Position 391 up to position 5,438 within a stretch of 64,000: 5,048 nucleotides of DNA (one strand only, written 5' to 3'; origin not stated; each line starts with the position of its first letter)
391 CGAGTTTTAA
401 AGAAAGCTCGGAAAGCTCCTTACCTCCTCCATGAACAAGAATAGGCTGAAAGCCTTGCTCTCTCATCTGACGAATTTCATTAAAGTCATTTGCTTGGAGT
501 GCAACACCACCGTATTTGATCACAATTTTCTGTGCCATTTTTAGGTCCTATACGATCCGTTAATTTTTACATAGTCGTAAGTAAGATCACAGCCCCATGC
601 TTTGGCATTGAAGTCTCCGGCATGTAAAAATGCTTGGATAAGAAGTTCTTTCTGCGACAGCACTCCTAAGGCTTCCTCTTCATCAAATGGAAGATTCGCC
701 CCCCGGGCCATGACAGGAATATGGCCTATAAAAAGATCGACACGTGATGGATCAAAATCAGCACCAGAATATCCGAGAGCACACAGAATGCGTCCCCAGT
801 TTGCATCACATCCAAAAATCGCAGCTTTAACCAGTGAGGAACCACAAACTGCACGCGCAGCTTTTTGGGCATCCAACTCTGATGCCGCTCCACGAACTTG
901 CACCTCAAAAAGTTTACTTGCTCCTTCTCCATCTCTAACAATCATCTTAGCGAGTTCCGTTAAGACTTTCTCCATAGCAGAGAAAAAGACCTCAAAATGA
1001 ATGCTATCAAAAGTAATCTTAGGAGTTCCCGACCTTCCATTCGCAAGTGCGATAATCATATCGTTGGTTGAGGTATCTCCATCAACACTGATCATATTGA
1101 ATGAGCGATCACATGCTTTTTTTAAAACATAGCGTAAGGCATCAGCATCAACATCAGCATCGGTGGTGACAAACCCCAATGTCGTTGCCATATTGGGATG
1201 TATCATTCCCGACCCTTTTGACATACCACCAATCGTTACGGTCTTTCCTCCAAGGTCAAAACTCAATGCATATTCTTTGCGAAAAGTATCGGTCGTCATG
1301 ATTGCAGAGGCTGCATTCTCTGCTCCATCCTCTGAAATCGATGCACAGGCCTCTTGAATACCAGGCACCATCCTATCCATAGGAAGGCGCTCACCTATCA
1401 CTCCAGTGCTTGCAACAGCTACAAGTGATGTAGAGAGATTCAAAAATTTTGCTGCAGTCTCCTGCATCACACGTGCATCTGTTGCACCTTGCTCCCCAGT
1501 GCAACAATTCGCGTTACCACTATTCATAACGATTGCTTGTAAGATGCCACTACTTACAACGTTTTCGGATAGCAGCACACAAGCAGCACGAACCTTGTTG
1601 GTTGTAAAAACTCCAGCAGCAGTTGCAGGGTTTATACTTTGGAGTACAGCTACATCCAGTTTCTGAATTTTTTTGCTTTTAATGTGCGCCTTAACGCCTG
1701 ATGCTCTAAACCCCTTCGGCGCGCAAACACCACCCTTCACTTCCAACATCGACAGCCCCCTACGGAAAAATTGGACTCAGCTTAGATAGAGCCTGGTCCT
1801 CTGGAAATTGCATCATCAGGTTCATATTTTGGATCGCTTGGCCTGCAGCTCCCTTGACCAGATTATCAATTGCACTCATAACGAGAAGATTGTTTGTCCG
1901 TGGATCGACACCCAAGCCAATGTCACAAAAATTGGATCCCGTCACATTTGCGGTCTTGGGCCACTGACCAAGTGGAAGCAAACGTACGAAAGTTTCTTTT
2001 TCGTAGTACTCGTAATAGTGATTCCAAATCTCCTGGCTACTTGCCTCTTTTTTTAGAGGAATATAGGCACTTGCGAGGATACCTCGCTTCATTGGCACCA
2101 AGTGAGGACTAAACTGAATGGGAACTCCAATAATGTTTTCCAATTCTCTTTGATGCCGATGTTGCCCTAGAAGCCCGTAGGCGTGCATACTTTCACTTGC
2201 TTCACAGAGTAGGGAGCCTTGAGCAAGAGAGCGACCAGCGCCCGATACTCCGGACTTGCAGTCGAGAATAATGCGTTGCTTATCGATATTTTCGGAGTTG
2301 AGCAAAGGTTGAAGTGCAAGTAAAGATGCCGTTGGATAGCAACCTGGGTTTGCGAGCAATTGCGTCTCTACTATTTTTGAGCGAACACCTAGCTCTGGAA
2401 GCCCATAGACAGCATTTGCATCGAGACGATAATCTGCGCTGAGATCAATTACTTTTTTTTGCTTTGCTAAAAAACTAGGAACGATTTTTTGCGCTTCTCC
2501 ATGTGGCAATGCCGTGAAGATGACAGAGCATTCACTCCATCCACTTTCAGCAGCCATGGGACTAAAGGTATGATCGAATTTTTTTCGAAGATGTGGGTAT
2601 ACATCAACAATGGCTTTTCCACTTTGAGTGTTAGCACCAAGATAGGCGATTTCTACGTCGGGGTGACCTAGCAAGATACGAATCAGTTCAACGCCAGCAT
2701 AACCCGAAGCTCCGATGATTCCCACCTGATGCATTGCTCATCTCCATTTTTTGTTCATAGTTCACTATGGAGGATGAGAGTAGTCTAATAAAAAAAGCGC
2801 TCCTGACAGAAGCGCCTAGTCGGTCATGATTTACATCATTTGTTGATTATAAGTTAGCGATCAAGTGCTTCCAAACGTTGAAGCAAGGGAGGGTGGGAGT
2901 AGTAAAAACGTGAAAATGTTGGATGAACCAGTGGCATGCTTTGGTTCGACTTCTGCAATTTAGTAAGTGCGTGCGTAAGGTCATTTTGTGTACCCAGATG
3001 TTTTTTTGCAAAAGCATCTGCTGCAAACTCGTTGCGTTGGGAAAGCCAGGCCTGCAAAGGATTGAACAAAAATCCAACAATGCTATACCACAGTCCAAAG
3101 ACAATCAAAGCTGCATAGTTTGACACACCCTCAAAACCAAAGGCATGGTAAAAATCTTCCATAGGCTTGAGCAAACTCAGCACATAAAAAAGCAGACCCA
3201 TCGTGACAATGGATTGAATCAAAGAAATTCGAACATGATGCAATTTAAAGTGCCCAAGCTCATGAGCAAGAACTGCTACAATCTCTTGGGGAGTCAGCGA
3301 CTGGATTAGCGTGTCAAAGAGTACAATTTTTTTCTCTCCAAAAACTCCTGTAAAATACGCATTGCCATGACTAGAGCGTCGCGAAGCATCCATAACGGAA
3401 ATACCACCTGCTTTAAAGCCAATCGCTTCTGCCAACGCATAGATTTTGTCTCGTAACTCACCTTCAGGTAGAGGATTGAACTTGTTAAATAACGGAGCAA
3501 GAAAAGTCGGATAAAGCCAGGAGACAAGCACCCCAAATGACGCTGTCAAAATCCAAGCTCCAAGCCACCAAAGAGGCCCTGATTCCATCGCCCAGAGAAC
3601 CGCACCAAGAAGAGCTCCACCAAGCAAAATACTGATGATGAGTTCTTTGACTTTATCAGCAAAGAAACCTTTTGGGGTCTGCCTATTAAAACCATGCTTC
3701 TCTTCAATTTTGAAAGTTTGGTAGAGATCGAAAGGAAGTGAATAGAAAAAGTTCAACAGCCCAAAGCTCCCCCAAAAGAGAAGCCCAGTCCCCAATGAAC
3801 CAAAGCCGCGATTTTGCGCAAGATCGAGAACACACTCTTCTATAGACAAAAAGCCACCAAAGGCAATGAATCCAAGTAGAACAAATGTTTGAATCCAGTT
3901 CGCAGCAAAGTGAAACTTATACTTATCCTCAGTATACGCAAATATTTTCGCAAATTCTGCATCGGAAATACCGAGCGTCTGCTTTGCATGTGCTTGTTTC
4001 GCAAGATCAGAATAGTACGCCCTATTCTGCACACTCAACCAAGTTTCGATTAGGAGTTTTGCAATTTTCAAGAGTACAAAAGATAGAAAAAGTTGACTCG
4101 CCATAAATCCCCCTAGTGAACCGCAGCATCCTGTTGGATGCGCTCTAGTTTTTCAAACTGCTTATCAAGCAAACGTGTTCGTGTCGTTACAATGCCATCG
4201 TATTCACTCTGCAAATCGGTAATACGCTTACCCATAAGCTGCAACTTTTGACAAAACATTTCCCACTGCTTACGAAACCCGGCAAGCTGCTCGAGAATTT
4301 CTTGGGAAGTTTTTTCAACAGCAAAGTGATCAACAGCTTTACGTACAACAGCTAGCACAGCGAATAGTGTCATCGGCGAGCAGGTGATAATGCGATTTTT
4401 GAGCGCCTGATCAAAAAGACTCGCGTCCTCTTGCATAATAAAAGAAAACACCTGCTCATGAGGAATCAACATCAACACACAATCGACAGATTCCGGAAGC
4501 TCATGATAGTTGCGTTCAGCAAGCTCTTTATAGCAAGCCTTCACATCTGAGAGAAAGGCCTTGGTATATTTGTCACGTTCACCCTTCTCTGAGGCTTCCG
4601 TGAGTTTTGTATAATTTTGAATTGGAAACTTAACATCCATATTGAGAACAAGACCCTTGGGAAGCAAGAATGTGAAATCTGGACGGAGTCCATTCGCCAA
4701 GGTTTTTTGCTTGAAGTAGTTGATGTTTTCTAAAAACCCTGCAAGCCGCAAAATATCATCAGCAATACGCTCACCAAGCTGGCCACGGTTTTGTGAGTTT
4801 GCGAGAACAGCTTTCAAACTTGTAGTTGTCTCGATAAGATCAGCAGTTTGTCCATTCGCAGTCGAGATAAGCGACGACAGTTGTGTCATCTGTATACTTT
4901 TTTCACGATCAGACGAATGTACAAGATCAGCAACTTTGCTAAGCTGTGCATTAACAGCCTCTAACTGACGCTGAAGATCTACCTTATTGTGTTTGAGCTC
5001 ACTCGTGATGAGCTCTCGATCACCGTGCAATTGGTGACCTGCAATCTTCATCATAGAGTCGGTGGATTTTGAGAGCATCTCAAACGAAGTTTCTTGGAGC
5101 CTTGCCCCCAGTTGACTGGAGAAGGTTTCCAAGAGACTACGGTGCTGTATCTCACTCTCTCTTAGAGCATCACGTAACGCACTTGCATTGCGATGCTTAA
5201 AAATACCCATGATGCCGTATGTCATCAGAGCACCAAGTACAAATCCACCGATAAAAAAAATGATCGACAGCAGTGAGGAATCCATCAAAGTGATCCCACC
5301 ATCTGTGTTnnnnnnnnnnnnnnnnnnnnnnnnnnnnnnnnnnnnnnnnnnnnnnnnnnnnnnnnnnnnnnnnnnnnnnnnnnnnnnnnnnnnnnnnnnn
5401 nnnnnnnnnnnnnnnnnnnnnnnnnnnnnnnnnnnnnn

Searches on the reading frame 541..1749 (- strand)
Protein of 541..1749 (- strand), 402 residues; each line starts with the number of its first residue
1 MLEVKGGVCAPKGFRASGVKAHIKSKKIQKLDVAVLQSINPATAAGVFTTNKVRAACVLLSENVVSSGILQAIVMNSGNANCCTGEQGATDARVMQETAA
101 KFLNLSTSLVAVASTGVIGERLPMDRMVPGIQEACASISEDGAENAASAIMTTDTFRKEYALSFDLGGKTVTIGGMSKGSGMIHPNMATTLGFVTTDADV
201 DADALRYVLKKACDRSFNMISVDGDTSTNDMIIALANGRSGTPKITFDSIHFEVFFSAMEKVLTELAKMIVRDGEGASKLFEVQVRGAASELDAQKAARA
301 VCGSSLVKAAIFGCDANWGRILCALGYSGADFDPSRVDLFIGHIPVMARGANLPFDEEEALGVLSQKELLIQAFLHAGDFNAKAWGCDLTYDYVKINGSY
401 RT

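Call 15: search_protein_families(library=pfam, proteins=[window:541-1749:-], max_evalue=0.001)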
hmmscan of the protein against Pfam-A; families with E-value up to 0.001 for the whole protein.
window:541-1749:- (402 aa): 1 family
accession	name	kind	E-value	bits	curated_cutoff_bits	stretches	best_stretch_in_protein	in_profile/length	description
PF01960.23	ArgJ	-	1.1e-150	502.1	32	1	16-402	2-377/377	ArgJ family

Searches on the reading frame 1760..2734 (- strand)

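Call 15: search_protein_families(library=pfam, proteins=[window:1760-2734:-], max_evalue=0.001)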
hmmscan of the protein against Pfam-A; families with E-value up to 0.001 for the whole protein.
window:1760-2734:- (324 aa): 3 families
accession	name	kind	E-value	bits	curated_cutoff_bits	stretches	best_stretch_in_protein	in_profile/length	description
PF22698.1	Semialdhyde_dhC_1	-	5.9e-56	189.3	27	1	132-291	1-165/165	Semialdehyde dehydrogenase, dimerisation domain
PF01118.30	Semialdhyde_dh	-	1.7e-32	112.8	26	1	3-116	1-114/121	Semialdehyde dehydrogenase, NAD binding domain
PF02774.23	Semialdhyde_dhC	-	1.6e-18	68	26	1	141-294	1-184/184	Semialdehyde dehydrogenase, dimerisation domain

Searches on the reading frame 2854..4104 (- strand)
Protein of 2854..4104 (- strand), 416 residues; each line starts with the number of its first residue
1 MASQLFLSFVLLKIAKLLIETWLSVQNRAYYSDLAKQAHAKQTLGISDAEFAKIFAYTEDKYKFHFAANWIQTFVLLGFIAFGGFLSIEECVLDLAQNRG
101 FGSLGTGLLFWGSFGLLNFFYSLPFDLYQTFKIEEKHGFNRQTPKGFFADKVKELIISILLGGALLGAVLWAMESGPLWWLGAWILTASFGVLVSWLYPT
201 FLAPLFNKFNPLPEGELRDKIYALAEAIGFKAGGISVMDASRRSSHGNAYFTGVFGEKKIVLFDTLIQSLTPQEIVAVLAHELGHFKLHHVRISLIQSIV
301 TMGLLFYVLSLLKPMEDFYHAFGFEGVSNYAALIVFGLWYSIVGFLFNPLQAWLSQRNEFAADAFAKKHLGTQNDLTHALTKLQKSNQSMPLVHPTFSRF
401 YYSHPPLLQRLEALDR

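Call 15: search_protein_families(library=pfam, proteins=[window:2854-4104:-], max_evalue=0.001)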
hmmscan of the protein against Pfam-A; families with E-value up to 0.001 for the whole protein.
window:2854-4104:- (416 aa): 2 families
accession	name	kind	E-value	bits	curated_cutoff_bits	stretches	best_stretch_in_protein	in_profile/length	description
PF16491.10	Peptidase_M48_N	-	9.7e-43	146.5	27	1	46-208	19-179/179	CAAX prenyl protease N-terminal, five membrane helices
PF01435.24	Peptidase_M48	-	4e-33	115.2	20.3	1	212-415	2-183/186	Peptidase family M48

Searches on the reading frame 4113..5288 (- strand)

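Call 15: search_protein_families(library=pfam, proteins=[window:4113-5288:-], max_evalue=0.001)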
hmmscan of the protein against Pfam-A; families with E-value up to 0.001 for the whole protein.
window:4113-5288:- (391 aa): 1 family
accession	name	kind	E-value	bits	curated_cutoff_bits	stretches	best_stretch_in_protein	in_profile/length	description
PF02646.22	RmuC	-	2.4e-61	207.8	26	1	105-387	3-287/291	RmuC family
